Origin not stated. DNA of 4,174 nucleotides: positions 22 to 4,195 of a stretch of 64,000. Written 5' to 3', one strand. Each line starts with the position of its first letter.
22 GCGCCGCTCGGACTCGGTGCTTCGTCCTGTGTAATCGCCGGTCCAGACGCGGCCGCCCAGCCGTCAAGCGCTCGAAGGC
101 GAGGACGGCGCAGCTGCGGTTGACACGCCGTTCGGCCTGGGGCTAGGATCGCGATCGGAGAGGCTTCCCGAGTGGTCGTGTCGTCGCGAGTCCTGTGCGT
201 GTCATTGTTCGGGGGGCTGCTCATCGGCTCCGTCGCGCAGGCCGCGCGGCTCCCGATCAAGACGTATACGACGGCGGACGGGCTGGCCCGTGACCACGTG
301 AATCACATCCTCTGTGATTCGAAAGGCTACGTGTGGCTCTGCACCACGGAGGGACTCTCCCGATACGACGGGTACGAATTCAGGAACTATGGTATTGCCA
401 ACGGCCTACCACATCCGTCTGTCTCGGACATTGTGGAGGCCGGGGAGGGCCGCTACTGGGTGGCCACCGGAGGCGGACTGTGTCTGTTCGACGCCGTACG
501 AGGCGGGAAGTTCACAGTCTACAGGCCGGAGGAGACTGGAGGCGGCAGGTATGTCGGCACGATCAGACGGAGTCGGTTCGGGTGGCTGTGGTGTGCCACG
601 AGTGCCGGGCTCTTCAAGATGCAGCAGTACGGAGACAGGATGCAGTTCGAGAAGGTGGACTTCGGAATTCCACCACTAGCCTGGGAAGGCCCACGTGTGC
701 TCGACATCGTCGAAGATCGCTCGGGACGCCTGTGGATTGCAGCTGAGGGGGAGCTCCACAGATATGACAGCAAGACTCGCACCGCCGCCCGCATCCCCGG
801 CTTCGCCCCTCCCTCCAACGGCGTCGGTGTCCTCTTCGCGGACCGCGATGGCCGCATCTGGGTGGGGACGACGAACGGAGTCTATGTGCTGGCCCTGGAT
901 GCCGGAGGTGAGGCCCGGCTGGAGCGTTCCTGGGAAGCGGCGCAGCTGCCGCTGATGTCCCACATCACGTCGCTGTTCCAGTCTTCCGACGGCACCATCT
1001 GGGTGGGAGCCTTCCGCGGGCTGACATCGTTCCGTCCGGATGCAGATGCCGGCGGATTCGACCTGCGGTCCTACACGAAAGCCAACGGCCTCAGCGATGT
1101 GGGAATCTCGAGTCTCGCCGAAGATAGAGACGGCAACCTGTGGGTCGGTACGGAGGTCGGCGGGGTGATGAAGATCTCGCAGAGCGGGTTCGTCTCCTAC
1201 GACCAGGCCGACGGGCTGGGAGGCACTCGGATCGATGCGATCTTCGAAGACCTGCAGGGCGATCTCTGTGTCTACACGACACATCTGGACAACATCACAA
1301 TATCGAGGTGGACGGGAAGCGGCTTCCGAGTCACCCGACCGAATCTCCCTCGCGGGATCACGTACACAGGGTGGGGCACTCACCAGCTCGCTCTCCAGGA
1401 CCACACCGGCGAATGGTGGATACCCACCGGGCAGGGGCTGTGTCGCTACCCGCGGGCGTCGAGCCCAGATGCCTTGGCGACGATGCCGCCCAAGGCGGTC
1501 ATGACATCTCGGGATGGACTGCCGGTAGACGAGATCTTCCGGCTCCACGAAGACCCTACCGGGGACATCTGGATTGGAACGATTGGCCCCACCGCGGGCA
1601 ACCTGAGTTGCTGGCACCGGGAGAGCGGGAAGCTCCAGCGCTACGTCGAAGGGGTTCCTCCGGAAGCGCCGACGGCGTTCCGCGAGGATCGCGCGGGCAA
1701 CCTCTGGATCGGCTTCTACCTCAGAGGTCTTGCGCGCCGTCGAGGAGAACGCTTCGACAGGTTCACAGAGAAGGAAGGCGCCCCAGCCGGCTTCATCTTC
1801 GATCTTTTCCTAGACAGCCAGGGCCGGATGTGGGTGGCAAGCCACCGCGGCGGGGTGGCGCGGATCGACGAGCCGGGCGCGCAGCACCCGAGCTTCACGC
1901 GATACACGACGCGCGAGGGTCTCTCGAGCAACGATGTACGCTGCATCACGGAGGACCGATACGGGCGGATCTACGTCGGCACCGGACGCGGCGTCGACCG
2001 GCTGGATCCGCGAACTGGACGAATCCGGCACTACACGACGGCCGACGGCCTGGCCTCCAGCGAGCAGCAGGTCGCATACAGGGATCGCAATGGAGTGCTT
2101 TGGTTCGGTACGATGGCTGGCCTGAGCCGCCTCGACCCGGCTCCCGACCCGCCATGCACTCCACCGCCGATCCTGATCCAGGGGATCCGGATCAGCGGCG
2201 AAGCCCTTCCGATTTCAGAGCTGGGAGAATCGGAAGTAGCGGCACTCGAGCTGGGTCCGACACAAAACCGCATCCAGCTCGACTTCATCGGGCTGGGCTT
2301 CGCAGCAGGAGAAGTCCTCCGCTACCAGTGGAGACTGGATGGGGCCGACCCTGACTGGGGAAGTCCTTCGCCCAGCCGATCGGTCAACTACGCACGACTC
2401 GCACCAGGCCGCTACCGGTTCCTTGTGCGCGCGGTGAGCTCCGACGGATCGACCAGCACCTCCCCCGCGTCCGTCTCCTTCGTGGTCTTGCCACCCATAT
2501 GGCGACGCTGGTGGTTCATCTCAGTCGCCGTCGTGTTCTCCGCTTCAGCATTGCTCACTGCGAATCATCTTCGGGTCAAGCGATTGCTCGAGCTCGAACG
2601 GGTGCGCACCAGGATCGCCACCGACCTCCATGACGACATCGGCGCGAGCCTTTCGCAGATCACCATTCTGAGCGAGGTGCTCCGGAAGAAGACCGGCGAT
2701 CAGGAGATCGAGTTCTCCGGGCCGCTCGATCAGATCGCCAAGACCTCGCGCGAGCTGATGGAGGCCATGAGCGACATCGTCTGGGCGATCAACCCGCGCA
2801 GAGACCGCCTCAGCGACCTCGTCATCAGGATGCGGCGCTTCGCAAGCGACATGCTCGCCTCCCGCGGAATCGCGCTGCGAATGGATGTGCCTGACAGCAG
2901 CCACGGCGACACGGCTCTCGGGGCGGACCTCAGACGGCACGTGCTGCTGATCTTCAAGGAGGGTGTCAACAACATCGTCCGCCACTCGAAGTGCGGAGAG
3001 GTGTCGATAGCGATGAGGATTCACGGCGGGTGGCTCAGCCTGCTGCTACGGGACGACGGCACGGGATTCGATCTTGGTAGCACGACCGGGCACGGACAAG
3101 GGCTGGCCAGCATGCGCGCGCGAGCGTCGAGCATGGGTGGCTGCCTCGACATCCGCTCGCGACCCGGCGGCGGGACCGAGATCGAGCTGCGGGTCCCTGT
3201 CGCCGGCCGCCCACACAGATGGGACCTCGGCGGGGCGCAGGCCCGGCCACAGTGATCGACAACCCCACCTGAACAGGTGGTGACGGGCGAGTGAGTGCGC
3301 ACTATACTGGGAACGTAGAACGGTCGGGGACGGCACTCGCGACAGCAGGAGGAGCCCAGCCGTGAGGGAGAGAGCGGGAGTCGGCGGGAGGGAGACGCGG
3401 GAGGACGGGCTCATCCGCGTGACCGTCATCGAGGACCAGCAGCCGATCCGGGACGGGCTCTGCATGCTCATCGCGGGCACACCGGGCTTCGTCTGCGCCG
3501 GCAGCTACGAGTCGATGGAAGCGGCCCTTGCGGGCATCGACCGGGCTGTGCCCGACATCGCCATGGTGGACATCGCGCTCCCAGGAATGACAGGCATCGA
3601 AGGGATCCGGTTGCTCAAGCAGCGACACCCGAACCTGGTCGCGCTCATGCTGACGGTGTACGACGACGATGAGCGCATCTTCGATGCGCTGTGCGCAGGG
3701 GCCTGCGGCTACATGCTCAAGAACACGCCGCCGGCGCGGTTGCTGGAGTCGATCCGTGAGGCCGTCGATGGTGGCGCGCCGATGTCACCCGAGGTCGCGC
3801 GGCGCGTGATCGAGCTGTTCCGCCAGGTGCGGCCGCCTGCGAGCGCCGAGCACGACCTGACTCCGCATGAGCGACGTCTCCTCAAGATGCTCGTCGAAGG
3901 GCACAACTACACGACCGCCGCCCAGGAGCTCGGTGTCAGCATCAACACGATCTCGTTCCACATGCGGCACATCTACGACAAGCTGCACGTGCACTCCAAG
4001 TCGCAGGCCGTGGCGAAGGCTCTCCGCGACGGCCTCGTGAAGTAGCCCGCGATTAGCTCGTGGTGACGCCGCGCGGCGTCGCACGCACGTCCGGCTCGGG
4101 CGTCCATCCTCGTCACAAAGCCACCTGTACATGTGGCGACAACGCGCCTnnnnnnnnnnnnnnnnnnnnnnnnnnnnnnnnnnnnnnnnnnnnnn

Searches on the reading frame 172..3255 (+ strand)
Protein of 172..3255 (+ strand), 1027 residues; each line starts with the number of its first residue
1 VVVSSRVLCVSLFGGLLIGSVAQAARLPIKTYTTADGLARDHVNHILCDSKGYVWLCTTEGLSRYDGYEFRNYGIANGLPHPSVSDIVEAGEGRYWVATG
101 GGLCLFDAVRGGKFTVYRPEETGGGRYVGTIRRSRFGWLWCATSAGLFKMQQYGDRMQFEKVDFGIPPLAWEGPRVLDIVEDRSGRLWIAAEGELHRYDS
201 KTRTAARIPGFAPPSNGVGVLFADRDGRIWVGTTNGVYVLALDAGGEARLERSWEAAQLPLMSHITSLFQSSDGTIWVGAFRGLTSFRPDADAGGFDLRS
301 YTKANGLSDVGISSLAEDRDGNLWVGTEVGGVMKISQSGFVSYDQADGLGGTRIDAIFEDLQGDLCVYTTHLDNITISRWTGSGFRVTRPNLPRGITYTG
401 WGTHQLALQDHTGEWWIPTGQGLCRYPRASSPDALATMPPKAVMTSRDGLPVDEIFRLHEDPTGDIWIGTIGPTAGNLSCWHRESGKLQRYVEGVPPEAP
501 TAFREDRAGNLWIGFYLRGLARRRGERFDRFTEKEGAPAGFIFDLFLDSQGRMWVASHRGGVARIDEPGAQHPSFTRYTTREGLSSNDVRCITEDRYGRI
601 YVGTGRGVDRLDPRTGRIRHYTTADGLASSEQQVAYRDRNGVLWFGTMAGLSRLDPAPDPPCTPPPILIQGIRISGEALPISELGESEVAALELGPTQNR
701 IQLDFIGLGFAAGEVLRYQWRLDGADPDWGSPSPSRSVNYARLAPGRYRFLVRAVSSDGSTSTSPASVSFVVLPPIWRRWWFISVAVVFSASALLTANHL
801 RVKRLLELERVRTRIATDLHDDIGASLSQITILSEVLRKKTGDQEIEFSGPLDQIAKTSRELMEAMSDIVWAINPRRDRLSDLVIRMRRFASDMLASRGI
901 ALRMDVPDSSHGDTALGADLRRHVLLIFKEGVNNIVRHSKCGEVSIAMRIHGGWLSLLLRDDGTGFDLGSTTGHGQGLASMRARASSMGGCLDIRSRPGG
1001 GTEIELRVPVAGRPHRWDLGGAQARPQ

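Call 34: search_protein_families(library=pfam, proteins=[window:172-3255:+], max_evalue=0.001)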
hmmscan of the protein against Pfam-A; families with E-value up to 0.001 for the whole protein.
window:172-3255:+ (1027 aa): 6 families
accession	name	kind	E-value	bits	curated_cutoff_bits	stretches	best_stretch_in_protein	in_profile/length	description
PF07494.17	Reg_prop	-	1.6e-51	166.1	20.4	2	306-328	1-23/24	Two component regulator propeller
PF02518.31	HATPase_c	-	8.2e-13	49.2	26.4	1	922-1010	4-109/111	Histidine kinase-, DNA gyrase B-, and HSP90-like ATPase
PF07495.19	Y_Y_Y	-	8.8e-12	45.2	26.6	1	713-773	5-65/65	Y_Y_Y domain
PF08450.18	SGL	-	2.2e-09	37.7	26.3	0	588-649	42-105/246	SMP-30/Gluconolactonase/LRE-like region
PF07730.19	HisKA_3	-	3.4e-09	37.5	24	1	812-876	2-66/68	Histidine kinase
PF13581.12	HATPase_c_2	-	5.2e-05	23.7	27.4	1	915-981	23-105/127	Histidine kinase-like ATPase domain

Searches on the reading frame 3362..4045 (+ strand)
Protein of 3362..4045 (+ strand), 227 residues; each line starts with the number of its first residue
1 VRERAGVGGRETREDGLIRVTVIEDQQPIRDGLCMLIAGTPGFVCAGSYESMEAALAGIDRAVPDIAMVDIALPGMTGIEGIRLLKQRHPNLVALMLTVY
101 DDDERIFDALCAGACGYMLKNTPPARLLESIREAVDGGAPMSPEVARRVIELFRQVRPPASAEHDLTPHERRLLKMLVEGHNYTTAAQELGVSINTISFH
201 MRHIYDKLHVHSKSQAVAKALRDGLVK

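Call 34: search_protein_families(library=pfam, proteins=[window:3362-4045:+], max_evalue=0.001)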
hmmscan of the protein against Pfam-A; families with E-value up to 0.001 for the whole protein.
window:3362-4045:+ (227 aa): 3 families
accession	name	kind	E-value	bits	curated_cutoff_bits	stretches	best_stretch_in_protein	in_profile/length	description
PF00072.30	Response_reg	-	2.5e-18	66.7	30.2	1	20-132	1-111/111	Response regulator receiver domain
PF00196.25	GerE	-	6.2e-13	48.6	23.5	1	166-219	3-56/57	Bacterial regulatory proteins, luxR family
PF12840.13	HTH_20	-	0.00038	20.8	27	0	168-202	4-40/51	Helix-turn-helix domain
